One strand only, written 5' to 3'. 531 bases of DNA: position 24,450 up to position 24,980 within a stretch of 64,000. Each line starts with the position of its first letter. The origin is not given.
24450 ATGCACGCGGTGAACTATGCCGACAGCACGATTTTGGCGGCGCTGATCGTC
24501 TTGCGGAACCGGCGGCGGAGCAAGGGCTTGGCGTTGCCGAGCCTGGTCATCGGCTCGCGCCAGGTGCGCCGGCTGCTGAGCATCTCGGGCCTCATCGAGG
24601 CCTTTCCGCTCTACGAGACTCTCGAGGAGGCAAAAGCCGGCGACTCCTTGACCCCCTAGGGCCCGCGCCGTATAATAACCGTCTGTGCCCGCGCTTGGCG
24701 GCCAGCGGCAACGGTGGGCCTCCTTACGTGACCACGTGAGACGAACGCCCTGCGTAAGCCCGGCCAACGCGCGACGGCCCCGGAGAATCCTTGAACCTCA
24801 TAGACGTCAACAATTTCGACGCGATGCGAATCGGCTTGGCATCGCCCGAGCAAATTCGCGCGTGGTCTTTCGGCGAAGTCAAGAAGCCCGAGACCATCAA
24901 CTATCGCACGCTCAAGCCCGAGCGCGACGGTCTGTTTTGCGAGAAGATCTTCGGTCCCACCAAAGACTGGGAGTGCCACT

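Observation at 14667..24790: rpoB and rpoC are uncoupled by 10.1 kb of unrelated genes on both strands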

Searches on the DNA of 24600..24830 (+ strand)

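Call 45: search_rna_families(source=window, start=24600, end=24830, threshold=evalue, max_evalue=10)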
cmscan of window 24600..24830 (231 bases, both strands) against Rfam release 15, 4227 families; matches with E-value up to 10: 0.
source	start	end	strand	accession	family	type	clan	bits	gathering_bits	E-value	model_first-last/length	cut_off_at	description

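Call 58: build_rna_model(alignment_id=A3, structure=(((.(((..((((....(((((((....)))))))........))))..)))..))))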
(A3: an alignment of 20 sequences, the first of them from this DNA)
Model R1 built from alignment A3 (20 sequences, 57 columns); structure: as given.
model positions 54; base pairs 17; branch points 0; effective number of sequences 3.29; information 1.028 bits per position. Calibrated on 0.2 Mb of random sequence (short: E-values are rough).
structure used (alignment columns):
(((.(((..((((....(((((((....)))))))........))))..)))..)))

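Call 60: search_with_rna_model(model_id=R1, sources=[window, L081, L082, L083, L084, L085, L086, L087, L088, L089, L090, L091, L092, L093, L094, L095, L096, L097, L098, L099, L100, L101, L102, L103, L104, L105, L106, L107, L108, L109, L110, L111, L112, L113, L114, L115, L116, L117, L118, L119, L120, L121, L122, L123, L124, L125, L126, L127, L128, L129, L130, L131, L132, L133, L134, L135, L136, L137, L138, L139, L140, L141, L142, L143, L144, L145, L146, L147, L148, L149, L150, L151, L152, L153, L154, L155, L156, L157, L158, L159, L160, L161, L162, L163, L164, L165, L166], max_evalue=1)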
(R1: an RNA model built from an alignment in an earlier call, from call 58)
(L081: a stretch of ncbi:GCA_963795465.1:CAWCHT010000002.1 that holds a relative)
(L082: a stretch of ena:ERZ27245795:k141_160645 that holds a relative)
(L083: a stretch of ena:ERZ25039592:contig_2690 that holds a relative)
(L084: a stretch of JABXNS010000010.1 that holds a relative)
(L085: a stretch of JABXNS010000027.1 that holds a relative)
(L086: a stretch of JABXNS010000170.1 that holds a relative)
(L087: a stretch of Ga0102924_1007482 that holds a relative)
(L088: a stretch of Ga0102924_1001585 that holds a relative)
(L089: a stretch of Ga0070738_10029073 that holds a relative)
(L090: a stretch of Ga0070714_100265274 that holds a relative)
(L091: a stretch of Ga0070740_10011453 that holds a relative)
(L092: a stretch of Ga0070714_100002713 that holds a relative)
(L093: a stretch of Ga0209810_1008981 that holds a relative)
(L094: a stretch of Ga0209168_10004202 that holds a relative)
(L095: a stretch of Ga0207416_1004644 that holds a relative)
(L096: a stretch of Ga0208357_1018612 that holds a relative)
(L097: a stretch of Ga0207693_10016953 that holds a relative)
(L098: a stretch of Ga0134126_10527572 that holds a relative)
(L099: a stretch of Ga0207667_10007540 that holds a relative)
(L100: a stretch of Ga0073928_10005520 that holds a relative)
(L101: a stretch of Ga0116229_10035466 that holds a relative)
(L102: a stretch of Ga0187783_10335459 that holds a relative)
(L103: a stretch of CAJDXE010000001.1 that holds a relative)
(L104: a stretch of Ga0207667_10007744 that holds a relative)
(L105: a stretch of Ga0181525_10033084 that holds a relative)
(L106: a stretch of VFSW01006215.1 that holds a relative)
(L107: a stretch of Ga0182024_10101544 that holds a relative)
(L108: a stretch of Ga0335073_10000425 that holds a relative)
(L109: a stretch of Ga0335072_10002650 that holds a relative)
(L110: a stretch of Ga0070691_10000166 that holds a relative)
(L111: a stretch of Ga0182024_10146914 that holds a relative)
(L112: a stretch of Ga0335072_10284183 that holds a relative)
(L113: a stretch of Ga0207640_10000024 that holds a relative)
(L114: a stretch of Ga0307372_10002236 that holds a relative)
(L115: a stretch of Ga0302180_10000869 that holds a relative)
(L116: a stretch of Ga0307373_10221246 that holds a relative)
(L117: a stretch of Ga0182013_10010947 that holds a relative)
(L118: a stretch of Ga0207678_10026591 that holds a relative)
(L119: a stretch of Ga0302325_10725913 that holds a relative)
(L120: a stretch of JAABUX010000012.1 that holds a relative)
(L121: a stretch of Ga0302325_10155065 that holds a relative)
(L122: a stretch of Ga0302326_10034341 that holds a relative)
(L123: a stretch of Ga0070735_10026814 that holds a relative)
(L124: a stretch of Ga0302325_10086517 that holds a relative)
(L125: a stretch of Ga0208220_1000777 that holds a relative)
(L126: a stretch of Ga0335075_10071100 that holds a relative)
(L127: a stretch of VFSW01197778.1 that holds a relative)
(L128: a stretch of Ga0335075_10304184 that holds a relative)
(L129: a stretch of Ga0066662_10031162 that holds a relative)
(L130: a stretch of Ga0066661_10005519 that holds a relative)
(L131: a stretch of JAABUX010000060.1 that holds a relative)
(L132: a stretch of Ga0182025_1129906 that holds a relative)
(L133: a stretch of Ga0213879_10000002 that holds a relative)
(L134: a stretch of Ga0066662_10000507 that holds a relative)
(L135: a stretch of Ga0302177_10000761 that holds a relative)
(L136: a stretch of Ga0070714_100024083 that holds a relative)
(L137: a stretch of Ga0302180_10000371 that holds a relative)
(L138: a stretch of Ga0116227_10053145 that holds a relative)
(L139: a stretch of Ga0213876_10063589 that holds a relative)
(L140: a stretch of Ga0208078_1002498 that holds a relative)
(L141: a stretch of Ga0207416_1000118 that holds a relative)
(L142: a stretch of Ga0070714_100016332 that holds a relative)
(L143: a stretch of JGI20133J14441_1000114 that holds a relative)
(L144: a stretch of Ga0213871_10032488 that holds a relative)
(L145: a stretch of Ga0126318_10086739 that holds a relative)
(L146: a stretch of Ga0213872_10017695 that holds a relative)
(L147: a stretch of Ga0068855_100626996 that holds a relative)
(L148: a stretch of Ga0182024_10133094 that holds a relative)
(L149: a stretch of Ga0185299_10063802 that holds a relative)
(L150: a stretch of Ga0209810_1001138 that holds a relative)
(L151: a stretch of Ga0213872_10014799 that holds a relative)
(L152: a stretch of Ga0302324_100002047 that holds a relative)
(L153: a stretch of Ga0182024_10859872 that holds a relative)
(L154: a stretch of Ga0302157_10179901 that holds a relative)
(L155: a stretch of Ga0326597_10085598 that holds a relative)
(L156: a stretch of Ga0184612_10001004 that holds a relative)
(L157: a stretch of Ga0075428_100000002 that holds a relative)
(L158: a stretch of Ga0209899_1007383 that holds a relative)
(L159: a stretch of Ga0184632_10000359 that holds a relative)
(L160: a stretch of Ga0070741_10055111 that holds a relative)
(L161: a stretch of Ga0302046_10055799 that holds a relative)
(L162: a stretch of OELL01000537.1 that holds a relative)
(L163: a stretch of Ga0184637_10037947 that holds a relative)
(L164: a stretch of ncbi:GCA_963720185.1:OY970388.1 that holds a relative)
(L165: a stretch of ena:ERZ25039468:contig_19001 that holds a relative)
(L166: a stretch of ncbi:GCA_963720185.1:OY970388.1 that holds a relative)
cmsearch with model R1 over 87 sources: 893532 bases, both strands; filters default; matches with E-value up to 1: 25.
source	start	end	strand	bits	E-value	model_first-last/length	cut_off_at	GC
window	24707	24760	+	79.5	1.2e-18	1-54/54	no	0.65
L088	10017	10070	+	78.7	2e-18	1-54/54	no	0.61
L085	5490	5543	+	78.5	2.2e-18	1-54/54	no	0.65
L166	9918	9971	+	77.3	4.7e-18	1-54/54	no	0.63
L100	9449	9503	+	77.1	5.6e-18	1-54/54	no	0.67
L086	9889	9942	+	75.4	1.7e-17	1-54/54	no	0.59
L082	549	602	+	75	2.1e-17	1-54/54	no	0.65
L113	9993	10046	+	74.3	3.4e-17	1-54/54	no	0.67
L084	13706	13759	+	73.7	5e-17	1-54/54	no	0.67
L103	11303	11356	+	73.4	6.2e-17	1-54/54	no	0.63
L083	9914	9968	+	73.3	6.3e-17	1-54/54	no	0.67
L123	3314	3367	+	72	1.4e-16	1-54/54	no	0.65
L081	9917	9971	+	71.8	1.7e-16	1-54/54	no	0.69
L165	17299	17352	+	70.5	4e-16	1-54/54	no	0.69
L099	11371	11426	+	68.5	1.4e-15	1-54/54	no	0.62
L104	11371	11426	+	68.5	1.4e-15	1-54/54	no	0.62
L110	11358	11413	+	68.5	1.4e-15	1-54/54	no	0.62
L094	7498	7551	+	67.9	2.1e-15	1-54/54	no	0.67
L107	4045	4100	+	67.3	3.1e-15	1-54/54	no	0.66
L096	2131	2185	+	66.2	6.2e-15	1-54/54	no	0.69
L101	4300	4356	+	63.4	3.9e-14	1-54/54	no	0.68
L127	1727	1780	+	63.1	4.6e-14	1-54/54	no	0.7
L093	4527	4580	+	62.9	5.4e-14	1-54/54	no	0.69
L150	9910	9958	-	17.7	0.26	1-54/54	no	0.8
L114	1826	1867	-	17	0.42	1-54/54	no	0.76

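Call 61: search_with_rna_model(model_id=R1, sources=[L001, L002, L003, L004, L005, L006, L007, L008, L009, L010, L011, L012, L013, L014, L015, L016, L017, L018, L019, L020, L021, L022, L023, L024, L025, L026, L027, L028, L029, L030, L031, L032, L033, L034, L035, L036, L037, L038, L039, L040, L041, L042, L043, L044, L045, L046, L047, L048, L049, L050, L051, L052, L053, L054, L055, L056, L057, L058, L059, L060, L061, L062, L063, L064, L065, L066, L067, L068, L069, L070, L071, L072, L073, L074, L075, L076, L077, L078, L079, L080], max_evalue=1)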
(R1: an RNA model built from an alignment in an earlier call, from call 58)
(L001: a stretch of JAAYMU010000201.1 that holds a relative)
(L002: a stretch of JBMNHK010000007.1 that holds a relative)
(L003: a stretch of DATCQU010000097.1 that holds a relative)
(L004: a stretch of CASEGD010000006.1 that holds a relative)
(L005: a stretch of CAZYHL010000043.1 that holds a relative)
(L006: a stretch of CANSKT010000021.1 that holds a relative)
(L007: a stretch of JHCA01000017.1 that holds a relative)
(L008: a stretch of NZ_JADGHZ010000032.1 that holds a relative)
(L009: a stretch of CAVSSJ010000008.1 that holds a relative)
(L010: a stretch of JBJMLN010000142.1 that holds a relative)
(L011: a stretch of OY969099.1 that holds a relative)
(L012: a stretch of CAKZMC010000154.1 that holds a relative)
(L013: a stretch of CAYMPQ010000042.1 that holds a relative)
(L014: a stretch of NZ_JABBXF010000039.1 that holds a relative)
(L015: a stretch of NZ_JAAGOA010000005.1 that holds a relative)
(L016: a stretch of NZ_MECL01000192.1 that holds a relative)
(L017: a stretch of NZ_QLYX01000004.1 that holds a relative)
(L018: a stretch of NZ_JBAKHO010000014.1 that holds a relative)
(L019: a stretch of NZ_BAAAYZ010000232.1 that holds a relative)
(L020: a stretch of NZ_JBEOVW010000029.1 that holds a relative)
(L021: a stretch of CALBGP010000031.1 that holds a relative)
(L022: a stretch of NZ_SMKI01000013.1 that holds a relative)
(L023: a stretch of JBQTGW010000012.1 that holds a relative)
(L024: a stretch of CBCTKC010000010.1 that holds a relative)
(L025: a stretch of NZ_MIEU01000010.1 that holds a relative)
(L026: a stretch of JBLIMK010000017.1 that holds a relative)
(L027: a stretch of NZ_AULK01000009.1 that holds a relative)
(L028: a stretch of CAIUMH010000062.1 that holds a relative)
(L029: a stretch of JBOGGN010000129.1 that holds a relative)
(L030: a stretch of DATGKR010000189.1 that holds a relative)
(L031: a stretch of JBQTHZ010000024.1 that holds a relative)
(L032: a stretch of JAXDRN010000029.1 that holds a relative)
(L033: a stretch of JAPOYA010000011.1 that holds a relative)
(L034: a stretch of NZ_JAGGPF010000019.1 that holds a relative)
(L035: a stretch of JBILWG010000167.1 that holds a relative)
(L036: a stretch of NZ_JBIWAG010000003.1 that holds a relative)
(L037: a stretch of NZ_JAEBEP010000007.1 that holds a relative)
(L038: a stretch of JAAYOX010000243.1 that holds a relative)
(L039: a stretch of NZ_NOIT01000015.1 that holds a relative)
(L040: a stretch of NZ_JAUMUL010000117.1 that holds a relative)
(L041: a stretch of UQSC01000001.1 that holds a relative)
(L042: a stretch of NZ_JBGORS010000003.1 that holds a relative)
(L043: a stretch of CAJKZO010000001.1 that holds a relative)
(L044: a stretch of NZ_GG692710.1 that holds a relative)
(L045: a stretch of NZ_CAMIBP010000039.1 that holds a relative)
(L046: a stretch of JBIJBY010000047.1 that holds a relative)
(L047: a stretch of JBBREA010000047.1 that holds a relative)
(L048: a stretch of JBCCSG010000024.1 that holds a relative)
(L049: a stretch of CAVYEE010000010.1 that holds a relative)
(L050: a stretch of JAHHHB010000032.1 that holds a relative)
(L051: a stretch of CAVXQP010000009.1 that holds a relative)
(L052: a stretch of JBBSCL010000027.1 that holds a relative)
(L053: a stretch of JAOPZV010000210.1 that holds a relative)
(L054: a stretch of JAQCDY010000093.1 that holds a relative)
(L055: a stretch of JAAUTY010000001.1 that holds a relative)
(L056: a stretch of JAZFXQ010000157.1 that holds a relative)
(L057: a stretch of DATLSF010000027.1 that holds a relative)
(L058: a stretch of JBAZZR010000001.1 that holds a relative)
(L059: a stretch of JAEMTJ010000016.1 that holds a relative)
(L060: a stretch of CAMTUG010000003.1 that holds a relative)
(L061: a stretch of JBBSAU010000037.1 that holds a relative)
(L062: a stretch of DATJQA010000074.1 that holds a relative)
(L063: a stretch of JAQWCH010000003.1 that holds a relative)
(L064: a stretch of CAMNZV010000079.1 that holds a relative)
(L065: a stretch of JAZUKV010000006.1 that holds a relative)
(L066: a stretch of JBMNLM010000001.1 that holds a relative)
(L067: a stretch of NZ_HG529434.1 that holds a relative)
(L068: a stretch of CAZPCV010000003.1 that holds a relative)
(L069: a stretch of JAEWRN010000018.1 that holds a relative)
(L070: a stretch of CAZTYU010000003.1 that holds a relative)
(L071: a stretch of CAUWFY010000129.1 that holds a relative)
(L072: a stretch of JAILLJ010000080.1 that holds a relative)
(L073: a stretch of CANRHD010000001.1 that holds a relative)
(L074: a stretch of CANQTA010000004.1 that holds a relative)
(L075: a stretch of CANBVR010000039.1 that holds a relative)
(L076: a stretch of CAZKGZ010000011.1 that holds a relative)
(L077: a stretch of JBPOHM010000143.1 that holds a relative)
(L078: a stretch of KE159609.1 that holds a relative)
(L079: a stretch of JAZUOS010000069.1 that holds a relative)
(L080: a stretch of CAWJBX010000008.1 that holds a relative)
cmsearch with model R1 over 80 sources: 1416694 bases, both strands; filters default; matches with E-value up to 1: 0.
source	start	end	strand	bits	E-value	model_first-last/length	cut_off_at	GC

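Call 86: search_with_rna_model(model_id=R1, sources=[L167, L168, L169, L170, L171, L172, L173], max_evalue=0.01, show_alignments=2)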
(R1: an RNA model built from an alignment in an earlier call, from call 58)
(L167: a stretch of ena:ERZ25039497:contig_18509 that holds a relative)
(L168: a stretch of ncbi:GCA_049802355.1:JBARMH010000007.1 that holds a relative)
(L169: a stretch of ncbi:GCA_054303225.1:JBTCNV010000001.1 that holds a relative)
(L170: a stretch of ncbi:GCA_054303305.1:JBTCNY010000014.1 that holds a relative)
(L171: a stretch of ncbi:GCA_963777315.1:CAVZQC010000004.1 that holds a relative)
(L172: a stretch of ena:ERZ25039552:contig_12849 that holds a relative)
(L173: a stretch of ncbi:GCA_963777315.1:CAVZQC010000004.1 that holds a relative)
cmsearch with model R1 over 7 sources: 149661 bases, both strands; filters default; matches with E-value up to 0.01: 2.
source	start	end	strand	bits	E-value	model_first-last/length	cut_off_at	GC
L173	2914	2968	+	74.3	5.7e-18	1-54/54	no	0.64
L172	21986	22039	+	70.9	5e-17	1-54/54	no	0.69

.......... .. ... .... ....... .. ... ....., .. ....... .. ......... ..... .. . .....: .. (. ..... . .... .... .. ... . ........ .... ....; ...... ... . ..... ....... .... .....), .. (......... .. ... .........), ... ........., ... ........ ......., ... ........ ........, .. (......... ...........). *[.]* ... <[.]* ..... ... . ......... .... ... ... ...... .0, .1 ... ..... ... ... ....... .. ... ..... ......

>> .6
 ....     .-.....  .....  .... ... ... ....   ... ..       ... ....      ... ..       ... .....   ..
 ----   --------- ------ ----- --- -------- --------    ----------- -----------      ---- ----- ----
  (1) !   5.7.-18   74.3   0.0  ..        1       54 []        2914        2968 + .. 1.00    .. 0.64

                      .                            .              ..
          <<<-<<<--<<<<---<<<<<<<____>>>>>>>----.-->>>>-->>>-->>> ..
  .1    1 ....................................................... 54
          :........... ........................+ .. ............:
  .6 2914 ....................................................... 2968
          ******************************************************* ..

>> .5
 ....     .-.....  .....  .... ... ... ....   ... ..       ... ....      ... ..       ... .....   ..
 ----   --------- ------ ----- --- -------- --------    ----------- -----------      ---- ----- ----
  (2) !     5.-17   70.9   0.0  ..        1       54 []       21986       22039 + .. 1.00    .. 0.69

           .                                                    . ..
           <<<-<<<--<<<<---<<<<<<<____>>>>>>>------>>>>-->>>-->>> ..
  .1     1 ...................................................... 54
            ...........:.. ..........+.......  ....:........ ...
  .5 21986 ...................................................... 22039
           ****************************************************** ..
